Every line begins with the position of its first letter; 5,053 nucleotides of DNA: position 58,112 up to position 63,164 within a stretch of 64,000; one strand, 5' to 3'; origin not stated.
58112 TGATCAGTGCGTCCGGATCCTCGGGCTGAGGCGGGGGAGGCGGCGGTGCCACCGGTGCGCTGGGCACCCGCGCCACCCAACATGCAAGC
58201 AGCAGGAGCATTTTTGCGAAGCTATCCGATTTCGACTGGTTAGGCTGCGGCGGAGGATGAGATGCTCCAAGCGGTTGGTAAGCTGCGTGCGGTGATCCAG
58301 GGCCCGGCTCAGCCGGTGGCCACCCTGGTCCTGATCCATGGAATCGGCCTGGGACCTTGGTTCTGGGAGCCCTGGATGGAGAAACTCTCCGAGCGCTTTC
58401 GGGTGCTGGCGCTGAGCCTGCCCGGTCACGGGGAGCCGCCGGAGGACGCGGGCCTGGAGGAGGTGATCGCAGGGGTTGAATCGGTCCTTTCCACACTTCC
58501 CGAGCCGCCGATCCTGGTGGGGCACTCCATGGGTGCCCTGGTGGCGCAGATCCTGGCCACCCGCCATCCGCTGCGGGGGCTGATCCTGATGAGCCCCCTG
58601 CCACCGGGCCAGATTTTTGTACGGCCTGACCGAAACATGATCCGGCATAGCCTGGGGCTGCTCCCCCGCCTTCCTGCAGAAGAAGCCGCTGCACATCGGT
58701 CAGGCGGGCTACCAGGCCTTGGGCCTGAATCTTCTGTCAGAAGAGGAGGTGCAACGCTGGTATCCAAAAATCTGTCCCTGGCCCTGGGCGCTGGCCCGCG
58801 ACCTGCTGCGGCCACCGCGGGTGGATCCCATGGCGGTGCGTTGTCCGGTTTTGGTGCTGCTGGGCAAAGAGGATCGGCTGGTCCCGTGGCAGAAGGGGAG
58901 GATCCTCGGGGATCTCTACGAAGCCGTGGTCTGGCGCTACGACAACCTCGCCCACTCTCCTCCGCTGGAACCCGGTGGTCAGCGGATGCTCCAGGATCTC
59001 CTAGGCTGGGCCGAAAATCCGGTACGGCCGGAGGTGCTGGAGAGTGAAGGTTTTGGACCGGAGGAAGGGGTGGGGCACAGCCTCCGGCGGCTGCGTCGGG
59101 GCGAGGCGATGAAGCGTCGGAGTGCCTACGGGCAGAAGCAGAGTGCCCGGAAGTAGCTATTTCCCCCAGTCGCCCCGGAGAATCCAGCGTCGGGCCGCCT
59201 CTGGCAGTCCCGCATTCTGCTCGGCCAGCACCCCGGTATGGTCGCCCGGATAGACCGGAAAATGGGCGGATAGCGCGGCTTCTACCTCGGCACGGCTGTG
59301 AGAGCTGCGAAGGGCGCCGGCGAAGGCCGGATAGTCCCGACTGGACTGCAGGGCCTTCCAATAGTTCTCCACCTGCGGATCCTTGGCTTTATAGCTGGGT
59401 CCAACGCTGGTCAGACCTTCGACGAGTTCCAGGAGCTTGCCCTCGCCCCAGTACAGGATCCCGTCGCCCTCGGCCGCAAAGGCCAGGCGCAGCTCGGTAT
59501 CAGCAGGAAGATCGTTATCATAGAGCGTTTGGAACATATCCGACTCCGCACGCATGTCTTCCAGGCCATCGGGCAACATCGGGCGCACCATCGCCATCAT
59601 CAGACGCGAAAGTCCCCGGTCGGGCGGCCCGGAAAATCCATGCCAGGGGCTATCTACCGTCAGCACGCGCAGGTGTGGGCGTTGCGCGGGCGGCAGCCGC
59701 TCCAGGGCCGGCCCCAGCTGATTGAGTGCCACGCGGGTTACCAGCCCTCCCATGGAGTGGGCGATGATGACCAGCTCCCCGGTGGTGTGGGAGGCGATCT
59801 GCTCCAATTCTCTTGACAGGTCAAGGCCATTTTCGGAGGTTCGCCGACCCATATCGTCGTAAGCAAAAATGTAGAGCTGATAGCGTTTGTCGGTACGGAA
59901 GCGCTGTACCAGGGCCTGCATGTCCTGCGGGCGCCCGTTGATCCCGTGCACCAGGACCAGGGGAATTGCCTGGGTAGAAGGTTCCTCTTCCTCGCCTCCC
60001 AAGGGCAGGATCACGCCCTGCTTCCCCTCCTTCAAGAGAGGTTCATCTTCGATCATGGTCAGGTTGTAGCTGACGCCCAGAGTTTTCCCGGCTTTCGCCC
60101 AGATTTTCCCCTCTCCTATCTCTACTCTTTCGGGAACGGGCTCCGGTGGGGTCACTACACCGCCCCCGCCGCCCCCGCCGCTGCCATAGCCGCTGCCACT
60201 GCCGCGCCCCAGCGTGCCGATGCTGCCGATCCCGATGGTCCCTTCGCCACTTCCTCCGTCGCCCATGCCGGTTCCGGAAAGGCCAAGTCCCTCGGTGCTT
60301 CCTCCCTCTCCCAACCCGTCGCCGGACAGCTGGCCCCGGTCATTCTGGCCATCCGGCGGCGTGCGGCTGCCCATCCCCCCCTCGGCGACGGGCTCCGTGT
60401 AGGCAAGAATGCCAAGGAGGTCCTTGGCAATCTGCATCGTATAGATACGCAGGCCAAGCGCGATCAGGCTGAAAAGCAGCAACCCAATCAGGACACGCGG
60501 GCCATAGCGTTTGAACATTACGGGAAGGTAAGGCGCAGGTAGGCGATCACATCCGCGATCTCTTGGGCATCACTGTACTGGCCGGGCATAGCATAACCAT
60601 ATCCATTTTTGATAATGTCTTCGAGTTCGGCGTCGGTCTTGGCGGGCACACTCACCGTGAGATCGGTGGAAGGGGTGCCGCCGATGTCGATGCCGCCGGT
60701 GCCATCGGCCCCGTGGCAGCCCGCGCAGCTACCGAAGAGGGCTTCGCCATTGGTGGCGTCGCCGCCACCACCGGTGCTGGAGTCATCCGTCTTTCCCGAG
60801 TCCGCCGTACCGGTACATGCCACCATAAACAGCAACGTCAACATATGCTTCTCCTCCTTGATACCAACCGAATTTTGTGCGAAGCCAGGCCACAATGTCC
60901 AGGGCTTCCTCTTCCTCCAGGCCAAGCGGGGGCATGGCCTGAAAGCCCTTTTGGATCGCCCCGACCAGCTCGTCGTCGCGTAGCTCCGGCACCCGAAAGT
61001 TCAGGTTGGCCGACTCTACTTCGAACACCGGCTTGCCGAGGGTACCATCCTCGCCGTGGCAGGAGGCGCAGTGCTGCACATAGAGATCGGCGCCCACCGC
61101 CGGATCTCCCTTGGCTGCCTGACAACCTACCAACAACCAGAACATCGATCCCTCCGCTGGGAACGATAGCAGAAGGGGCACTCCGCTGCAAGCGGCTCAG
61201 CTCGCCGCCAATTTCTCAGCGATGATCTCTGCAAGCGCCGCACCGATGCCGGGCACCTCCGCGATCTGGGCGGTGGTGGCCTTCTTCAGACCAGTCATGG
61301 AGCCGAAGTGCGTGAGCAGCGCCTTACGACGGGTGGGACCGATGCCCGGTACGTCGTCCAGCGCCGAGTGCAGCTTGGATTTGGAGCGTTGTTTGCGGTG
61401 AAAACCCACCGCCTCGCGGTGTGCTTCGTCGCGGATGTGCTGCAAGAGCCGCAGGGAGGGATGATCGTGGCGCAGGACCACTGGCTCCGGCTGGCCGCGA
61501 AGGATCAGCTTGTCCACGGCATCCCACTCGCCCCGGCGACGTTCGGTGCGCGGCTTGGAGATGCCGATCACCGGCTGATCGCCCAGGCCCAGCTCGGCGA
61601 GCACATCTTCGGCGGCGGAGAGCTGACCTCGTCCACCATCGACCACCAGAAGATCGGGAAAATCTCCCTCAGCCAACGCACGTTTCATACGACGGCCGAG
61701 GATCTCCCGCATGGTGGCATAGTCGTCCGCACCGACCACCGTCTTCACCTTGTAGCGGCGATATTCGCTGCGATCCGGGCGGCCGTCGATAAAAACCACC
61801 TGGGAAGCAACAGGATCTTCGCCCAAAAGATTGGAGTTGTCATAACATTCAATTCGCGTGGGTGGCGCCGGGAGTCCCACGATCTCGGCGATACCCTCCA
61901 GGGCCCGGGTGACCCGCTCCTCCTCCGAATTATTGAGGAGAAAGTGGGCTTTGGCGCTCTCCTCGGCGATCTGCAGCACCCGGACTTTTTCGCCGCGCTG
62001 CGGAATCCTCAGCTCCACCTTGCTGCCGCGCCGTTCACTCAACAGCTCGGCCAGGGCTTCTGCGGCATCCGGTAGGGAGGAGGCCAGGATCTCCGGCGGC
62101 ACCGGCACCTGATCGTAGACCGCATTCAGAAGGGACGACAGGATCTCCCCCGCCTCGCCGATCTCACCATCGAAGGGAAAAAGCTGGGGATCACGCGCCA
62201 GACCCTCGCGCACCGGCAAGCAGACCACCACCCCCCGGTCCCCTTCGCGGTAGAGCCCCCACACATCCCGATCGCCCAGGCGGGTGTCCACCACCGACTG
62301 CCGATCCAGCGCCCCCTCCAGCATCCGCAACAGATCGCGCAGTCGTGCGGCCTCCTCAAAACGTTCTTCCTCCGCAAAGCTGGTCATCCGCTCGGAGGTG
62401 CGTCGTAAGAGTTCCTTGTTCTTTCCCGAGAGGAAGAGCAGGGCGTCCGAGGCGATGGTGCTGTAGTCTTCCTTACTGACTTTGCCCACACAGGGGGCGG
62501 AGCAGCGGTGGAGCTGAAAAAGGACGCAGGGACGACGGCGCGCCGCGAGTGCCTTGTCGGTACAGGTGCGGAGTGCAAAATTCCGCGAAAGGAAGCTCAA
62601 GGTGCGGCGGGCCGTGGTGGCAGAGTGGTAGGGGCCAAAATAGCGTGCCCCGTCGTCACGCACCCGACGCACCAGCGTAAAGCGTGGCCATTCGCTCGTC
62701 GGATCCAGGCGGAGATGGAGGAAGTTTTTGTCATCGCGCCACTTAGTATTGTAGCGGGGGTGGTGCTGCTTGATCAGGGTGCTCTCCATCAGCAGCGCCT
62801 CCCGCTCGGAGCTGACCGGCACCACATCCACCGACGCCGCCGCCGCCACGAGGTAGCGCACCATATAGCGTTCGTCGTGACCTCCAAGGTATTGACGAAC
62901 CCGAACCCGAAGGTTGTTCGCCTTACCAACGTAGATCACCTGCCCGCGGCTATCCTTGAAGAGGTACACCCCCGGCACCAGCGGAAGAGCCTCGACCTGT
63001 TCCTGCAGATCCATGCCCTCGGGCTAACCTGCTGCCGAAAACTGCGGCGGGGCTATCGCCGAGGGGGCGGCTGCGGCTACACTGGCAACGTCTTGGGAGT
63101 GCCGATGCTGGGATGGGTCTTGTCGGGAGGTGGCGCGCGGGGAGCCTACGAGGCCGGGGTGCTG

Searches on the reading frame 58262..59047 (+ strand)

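Call 68: search_protein_families(library=pfam, proteins=[window:58262-59047:+], max_evalue=0.001)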
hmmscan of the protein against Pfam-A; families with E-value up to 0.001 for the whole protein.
window:58262-59047:+ (261 aa): 5 families
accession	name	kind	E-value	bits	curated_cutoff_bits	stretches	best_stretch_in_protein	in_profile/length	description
PF12697.13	Abhydrolase_6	-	2.8e-21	77.6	26.3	1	22-136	1-117/217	Alpha/beta hydrolase family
PF00561.26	Abhydrolase_1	-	5.7e-14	52.8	25.8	1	21-125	2-115/245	alpha/beta hydrolase fold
PF00975.26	Thioesterase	-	2.3e-08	35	26.4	1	21-102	2-87/226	Thioesterase domain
PF12146.15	Hydrolase_4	-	3.4e-08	33.5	27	1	17-113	2-110/239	Serine aminopeptidase, S33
PF06821.19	Ser_hydrolase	-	0.00068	20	22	1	24-115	3-93/172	Serine hydrolase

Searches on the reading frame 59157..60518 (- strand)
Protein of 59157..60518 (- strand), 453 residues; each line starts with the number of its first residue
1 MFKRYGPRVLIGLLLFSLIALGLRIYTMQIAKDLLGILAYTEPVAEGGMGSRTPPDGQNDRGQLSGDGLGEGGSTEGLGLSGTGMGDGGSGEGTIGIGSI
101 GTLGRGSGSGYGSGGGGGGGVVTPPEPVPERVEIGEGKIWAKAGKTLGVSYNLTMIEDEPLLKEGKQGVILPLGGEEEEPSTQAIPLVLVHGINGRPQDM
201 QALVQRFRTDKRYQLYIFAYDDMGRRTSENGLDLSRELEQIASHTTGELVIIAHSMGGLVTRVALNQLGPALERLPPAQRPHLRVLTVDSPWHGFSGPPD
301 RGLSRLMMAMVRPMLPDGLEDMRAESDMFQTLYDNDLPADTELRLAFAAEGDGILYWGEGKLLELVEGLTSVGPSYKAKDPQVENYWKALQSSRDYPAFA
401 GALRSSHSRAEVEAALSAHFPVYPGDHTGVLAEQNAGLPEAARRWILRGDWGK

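Call 68: search_protein_families(library=pfam, proteins=[window:59157-60518:-], max_evalue=0.001)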
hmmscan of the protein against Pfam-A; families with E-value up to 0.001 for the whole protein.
window:59157-60518:- (453 aa): 4 families
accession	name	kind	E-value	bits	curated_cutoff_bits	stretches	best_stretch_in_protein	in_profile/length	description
PF05057.20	DUF676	-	2.1e-07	31.1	20.3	1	187-295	8-128/217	Putative serine esterase (DUF676)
PF12697.13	Abhydrolase_6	-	2.2e-06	29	26.3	1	187-405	1-188/217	Alpha/beta hydrolase family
PF24096.1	DUF7379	-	6.3e-06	26.7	33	1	188-273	2-96/191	Domain of unknown function (DUF7379)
PF01674.24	Lipase_2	-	3.8e-05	23.8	20.3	1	185-265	2-93/219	Lipase (class 2)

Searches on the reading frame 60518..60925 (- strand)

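Call 68: search_protein_families(library=pfam, proteins=[window:60518-60925:-], max_evalue=0.001)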
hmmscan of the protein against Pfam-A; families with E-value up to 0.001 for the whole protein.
window:60518-60925:- (135 aa): 2 families
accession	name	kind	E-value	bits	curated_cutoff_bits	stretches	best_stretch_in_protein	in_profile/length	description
PF13442.11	Cytochrome_CBB3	-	9.8e-10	39.1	27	1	56-130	2-68/68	Cytochrome C oxidase, cbb3-type, subunit III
PF00034.26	Cytochrom_C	-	5.4e-09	37.7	21.3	1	58-131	2-87/90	Cytochrome c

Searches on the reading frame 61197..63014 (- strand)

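Call 68: search_protein_families(library=pfam, proteins=[window:61197-63014:-], max_evalue=0.001)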
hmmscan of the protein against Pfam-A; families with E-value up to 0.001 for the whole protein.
window:61197-63014:- (605 aa): 7 families
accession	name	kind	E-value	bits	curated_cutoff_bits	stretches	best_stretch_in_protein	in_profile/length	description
PF08459.17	UvrC_RNaseH_dom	-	4e-53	180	22.3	1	377-536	2-159/159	UvrC RNAse H endonuclease domain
PF22920.2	UvrC_RNaseH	-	6.7e-23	81.2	24.3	1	248-357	1-112/116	UvrC Ribonuclease H-like domain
PF14520.12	HHH_5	-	6.1e-10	39.9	27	1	551-602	3-55/57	Helix-hairpin-helix domain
PF01541.30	GIY-YIG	-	8.7e-08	32.8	22.6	1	15-89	3-78/78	GIY-YIG catalytic domain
PF02151.25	UVR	-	4.9e-07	29.7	21.5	1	200-233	1-34/36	UvrB/uvrC motif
PF12826.13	HHH_2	-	7.4e-07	29.7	27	1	555-600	8-53/64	Helix-hairpin-helix motif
PF00633.29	HHH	-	6e-06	26.3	24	0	575-599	4-28/30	Helix-hairpin-helix motif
